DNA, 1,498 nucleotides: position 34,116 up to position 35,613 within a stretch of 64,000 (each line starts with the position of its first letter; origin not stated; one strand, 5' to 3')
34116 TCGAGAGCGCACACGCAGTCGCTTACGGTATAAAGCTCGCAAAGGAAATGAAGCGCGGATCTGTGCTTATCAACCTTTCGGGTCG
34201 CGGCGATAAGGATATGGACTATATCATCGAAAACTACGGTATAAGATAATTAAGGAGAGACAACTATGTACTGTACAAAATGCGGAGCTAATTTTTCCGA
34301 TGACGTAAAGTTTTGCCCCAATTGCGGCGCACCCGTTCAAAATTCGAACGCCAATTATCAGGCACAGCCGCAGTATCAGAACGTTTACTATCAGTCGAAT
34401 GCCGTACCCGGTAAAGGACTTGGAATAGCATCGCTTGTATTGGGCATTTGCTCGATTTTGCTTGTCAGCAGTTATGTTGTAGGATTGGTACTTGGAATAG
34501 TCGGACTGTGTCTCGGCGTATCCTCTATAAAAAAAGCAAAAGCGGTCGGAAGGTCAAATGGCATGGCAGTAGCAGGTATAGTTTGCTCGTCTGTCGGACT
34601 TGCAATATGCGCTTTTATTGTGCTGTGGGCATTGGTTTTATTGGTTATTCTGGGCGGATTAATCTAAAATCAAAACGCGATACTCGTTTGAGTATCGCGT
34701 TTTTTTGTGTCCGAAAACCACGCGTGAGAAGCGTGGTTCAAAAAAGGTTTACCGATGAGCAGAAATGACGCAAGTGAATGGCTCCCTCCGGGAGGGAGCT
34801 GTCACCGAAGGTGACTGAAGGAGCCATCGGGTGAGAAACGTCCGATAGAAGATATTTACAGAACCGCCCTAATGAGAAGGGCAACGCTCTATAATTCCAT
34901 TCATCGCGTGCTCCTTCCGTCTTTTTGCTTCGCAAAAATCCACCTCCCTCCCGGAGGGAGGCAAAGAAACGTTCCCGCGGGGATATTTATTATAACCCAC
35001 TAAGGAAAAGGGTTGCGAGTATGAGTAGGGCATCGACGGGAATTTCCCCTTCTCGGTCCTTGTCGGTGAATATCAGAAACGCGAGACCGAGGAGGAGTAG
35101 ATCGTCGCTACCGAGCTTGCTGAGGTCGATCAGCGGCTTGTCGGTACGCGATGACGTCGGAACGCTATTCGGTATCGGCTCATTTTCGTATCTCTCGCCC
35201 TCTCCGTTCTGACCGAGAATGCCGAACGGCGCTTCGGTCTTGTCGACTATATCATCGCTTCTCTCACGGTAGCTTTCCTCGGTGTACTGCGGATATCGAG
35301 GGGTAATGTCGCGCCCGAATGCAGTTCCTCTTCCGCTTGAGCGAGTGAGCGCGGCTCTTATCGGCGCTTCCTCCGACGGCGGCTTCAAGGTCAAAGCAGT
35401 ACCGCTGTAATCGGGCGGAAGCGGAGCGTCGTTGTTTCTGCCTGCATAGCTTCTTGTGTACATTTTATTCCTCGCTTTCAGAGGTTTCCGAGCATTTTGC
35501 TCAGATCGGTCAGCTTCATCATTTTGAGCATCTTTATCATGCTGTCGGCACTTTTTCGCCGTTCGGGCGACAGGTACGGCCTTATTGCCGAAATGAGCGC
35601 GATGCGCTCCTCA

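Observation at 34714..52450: Four-copy, same-strand structured repeat family with covariation consistent with a plus-strand RNA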

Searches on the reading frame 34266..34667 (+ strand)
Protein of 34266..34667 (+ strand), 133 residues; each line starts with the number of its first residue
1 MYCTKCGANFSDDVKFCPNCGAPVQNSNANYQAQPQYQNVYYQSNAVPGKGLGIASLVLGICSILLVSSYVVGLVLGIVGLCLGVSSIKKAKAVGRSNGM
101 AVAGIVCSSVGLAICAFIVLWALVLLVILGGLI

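Call 25: search_protein_families(library=pfam, proteins=[window:34266-34667:+], max_evalue=0.001)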
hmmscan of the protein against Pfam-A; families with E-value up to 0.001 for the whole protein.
window:34266-34667:+ (133 aa): 5 families
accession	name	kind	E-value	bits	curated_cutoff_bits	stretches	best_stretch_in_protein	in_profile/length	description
PF13240.11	Zn_Ribbon_1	-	4e-08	33.2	25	1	2-24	1-23/23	zinc-ribbon domain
PF13248.11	Zn_ribbon_3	-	1e-06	28.4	27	1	2-23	4-25/26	zinc-ribbon domain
PF13828.11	DUF4190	-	1.6e-06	28.2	35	1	52-116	1-60/62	Domain of unknown function (DUF4190)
PF12773.13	DZR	-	8.9e-05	23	27.3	1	3-25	1-23/45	Double zinc ribbon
PF14803.11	Zn_ribbon_Nudix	-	0.00062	20.1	25.6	0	15-25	1-11/34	Nudix N-terminal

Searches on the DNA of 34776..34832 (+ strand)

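Call 76: build_rna_model(alignment_id=A3, structure=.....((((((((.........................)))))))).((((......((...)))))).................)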
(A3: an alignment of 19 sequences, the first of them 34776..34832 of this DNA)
Model R1 built from alignment A3 (19 sequences, 85 columns); structure: as given.
model positions 57; base pairs 14; branch points 1; effective number of sequences 4.06; information 0.977 bits per position. Calibrated on 0.2 Mb of random sequence (short: E-values are rough).
structure used (alignment columns):
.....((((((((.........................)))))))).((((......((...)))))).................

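Call 77: search_with_rna_model(model_id=R1, source=window, filters=off, max_evalue=10, show_alignments=8)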
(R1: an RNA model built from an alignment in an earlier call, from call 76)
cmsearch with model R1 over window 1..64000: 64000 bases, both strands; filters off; matches with E-value up to 10: 43.
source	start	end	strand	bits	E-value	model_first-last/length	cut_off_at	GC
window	34776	34832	+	80.9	1.1e-25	1-57/57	no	0.63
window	41246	41306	+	68.2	2.6e-21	1-57/57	no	0.66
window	52094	52172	+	61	7.6e-19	1-57/57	no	0.59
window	49203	49281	+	59.8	1.9e-18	1-57/57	no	0.59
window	49351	49415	-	33.3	2.3e-09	1-57/57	no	0.57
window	52242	52306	-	33.3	2.3e-09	1-57/57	no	0.57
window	34902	34966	-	33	3e-09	1-57/57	no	0.57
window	46841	46889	-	22.5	1.2e-05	1-57/57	no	0.67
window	34781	34799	-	19.6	0.00011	6-24/57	no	0.79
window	41251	41269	-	19.6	0.00011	6-24/57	no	0.79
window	41376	41439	-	17.6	0.00058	1-57/57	no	0.69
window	63449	63509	+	16.3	0.0015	1-57/57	no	0.56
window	34944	34960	+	15.8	0.0023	7-23/57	no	0.76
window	49393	49409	+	15.8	0.0023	7-23/57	no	0.76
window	52284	52300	+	15.8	0.0023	7-23/57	no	0.76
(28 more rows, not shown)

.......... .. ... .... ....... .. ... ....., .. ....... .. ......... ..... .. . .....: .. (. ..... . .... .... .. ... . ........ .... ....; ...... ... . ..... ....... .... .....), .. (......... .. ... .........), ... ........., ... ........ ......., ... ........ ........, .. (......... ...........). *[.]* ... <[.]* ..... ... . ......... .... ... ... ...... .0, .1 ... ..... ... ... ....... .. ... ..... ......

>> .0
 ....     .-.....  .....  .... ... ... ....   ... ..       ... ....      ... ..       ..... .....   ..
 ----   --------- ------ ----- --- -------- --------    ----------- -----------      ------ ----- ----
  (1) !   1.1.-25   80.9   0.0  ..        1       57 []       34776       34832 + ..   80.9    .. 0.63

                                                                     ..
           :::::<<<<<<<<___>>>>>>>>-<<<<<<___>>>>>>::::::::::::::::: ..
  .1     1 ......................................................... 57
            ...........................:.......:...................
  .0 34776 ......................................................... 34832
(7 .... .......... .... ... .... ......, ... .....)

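Call 99: search_with_rna_model(model_id=R1, sources=[L003, L008, L011, L012, L013, L014, L015, L016, L017, L018, L019, L020], filters=off, max_evalue=0.001)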
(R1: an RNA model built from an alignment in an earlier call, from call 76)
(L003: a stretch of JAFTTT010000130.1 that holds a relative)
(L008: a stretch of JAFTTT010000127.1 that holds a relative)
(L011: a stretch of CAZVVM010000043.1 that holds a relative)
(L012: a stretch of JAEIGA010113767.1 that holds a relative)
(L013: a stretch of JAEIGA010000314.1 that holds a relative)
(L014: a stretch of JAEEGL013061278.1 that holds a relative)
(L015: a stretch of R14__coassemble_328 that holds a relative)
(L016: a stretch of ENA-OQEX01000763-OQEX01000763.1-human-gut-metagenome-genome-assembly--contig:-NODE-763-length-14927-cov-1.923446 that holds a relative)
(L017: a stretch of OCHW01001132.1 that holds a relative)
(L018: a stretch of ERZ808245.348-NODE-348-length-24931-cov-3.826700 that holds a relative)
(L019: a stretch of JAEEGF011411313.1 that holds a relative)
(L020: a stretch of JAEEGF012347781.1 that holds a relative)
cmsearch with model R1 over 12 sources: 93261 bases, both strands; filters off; matches with E-value up to 0.001: 32.
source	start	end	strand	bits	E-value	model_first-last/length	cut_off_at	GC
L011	2075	2131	+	83.5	2.1e-26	1-57/57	no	0.65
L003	7234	7290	+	82.2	5.8e-26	1-57/57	no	0.65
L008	5241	5297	+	79.3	6e-25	1-57/57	no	0.72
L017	1922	1978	+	78.7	9.8e-25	1-57/57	no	0.63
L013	4875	4931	-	76.9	3.9e-24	1-57/57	no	0.61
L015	3004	3060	-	72.6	1.2e-22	1-57/57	no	0.61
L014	6655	6712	+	71.2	3.4e-22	1-57/57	no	0.71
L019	3311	3368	+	70.6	5.7e-22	1-57/57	no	0.69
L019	2819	2876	+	70.2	7.5e-22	1-57/57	no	0.67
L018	6055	6109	+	66.3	1.7e-20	1-57/57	no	0.64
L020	2813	2875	+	64.5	6.9e-20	1-57/57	no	0.67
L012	1589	1684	-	55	1.2e-16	1-57/57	no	0.58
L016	2064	2128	+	47.6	4.3e-14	1-57/57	no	0.65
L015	3081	3137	+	43.7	9.5e-13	1-57/57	no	0.65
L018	5531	5590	-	41.5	5.4e-12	1-57/57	no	0.67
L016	2125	2184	-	36.8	2.1e-10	1-57/57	no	0.65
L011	2200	2264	-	32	9.8e-09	1-57/57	no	0.57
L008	5368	5430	-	29.4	7.5e-08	1-57/57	no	0.6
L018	5690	5745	-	29.1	9.5e-08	1-57/57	no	0.59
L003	7359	7421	-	25.3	1.9e-06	1-57/57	no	0.57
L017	2049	2112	-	23.7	6.9e-06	1-57/57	no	0.69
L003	7239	7257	-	19.6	0.00017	6-24/57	no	0.79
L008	5246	5264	-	19.6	0.00017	6-24/57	no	0.79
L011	2080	2098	-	19.6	0.00017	6-24/57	no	0.79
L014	6660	6678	-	19.6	0.00017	6-24/57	no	0.79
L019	2824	2842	-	19.6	0.00017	6-24/57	no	0.79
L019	3316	3334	-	19.6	0.00017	6-24/57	no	0.79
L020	2818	2836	-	19.6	0.00017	6-24/57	no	0.79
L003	4637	4688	-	18.8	0.00031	1-57/57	no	0.6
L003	4571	4624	+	18.6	0.00037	1-57/57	no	0.59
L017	1927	1945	-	18.6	0.00037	6-24/57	no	0.74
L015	3037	3055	+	17.7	0.00076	6-24/57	no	0.74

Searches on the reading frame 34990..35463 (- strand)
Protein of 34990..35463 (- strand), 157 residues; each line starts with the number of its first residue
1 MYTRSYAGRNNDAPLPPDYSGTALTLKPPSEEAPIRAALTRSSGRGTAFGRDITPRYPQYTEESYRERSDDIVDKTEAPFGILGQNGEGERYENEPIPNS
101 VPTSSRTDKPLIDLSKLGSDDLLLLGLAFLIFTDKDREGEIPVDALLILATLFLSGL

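Call 25: search_protein_families(library=pfam, proteins=[window:34990-35463:-], max_evalue=0.001)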
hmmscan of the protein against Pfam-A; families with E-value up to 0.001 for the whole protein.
window:34990-35463:- (157 aa): 0 families
